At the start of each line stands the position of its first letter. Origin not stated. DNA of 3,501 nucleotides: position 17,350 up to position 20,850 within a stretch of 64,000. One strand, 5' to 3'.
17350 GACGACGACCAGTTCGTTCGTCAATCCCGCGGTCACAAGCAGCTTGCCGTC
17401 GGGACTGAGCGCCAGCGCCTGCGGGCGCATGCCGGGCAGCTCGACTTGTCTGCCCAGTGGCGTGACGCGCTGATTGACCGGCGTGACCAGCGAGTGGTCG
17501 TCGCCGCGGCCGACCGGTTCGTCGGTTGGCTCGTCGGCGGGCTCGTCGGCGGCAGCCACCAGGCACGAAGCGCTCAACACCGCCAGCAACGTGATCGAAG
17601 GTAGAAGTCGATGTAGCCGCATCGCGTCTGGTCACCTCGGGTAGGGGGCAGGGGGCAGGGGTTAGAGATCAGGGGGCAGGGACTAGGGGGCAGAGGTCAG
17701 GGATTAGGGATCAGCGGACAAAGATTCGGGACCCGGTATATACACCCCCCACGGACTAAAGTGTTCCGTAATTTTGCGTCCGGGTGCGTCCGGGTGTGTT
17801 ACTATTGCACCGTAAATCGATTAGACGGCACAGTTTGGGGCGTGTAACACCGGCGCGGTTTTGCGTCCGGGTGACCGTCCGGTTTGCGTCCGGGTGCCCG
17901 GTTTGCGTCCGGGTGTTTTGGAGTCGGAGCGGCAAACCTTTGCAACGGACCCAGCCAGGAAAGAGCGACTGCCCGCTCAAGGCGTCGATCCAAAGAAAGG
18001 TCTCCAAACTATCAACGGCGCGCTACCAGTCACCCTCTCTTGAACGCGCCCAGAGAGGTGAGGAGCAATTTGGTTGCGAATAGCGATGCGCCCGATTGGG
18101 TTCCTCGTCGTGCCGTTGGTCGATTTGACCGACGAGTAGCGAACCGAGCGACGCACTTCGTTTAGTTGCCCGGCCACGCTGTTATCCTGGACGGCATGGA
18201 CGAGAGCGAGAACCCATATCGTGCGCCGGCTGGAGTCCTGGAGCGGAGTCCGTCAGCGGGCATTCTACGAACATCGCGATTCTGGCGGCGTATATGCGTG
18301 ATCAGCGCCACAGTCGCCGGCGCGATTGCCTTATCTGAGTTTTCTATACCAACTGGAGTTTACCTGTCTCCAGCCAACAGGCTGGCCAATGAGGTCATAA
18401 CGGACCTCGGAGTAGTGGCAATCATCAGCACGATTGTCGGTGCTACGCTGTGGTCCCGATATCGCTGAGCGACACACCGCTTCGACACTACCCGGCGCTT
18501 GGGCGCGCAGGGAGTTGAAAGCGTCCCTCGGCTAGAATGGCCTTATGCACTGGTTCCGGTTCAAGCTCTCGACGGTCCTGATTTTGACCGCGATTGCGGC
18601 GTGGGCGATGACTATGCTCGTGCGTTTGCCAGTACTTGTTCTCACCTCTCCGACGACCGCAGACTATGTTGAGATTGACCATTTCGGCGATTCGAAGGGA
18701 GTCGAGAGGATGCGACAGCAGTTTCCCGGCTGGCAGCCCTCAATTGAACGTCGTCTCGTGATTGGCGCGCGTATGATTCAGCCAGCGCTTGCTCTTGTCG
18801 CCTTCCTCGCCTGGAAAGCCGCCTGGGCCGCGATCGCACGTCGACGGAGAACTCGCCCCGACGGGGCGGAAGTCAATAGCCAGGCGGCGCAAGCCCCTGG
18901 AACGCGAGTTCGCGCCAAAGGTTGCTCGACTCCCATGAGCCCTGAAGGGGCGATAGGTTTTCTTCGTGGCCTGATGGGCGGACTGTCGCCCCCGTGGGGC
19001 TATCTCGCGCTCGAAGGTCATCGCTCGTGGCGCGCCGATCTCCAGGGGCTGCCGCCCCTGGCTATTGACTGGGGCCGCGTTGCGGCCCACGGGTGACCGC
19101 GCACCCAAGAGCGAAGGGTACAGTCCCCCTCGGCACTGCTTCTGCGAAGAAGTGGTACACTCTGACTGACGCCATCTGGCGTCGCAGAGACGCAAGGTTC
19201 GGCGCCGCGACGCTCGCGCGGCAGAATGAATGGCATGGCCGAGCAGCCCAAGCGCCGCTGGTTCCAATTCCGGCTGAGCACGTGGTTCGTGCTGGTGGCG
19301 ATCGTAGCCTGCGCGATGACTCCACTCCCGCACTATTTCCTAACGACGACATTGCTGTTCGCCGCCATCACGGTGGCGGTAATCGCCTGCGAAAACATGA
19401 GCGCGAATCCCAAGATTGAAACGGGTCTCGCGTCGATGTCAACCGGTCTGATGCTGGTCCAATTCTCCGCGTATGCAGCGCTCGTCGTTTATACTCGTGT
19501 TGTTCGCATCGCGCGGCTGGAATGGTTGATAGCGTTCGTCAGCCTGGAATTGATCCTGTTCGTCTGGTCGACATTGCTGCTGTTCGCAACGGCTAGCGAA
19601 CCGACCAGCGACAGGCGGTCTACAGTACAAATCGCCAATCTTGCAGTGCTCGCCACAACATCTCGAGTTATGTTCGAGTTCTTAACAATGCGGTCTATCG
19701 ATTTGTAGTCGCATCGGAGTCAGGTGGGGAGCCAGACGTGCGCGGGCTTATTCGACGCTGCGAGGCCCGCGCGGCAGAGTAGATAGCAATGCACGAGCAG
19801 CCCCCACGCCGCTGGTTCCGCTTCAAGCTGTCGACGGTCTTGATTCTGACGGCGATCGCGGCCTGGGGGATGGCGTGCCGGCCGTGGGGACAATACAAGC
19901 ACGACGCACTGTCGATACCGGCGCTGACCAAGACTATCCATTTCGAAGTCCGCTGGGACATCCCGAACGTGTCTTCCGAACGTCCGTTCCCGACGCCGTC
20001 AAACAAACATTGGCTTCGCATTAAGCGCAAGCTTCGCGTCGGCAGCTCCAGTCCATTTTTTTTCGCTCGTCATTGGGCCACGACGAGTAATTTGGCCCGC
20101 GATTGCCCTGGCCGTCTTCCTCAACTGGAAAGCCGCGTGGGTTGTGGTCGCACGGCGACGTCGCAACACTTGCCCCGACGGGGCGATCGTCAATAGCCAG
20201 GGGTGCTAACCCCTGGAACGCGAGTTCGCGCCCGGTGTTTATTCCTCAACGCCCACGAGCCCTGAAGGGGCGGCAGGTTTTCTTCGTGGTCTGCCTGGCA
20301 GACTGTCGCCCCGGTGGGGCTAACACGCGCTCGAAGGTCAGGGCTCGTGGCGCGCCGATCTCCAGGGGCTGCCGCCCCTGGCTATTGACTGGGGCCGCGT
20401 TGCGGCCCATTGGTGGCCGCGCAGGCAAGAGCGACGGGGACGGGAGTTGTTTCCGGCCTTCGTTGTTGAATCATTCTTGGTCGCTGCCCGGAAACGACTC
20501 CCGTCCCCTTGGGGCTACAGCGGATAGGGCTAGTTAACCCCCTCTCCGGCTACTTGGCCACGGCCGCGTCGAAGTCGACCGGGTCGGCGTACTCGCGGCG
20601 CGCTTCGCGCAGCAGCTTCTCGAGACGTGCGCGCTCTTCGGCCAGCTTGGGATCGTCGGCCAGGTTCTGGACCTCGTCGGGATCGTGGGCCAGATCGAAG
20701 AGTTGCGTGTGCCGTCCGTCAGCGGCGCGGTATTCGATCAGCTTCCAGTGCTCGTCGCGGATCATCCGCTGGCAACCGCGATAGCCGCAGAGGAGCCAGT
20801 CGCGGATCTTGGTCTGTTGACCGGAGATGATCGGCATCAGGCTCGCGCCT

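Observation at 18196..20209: Cluster of paralogous small membrane proteins sharing an N-terminal R-R-W-F-(R/Q)-F-(K/R)-L-S-T anchor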

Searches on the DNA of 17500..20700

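Call 10: search_rna_families(source=window, start=17500, end=20700, threshold=evalue, max_evalue=1)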
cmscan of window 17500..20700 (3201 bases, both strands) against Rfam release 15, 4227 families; matches with E-value up to 1: 5.
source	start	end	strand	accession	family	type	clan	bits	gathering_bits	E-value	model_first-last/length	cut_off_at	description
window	20171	20216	-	RF01687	Acido-Lenti-1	Gene; sRNA;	-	33.2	37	4.7e-05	1-46/46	no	Acido-Lenti-1 RNA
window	18854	18900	-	RF01687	Acido-Lenti-1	Gene; sRNA;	-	30.6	37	0.00025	1-46/46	no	Acido-Lenti-1 RNA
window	19042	19087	+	RF01687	Acido-Lenti-1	Gene; sRNA;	-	27.3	37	0.0019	1-46/46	no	Acido-Lenti-1 RNA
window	20362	20407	+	RF01687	Acido-Lenti-1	Gene; sRNA;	-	27.3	37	0.0019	1-46/46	no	Acido-Lenti-1 RNA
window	20432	20512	+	RF03381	mir-2796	Gene; miRNA;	-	21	72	0.28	1-77/77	no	mir-2796 microRNA precursor family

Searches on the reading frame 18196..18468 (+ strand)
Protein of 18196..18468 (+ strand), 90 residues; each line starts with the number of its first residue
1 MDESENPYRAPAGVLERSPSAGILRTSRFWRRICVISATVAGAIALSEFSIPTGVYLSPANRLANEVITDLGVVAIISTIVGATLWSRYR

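Call 5: search_protein_families(library=pfam, proteins=[window:18196-18468:+], max_evalue=10)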
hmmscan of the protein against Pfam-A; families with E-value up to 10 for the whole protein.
window:18196-18468:+ (90 aa): 0 families

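Call 6: search_protein_families(library=ncbifam, proteins=[window:18196-18468:+], max_evalue=10)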
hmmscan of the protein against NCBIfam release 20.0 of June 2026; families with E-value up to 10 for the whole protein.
window:18196-18468:+ (90 aa): 0 families

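Call 34: search_protein_families(library=padloc, proteins=[window:18196-18468:+], max_evalue=1)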
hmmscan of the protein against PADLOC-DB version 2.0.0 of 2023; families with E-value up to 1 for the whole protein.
window:18196-18468:+ (90 aa): 0 families

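Call 75: search_protein_families(library=phrogs, proteins=[window:18196-18468:+], max_evalue=0.1)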
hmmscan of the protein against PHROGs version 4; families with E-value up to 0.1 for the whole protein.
window:18196-18468:+ (90 aa): 0 families
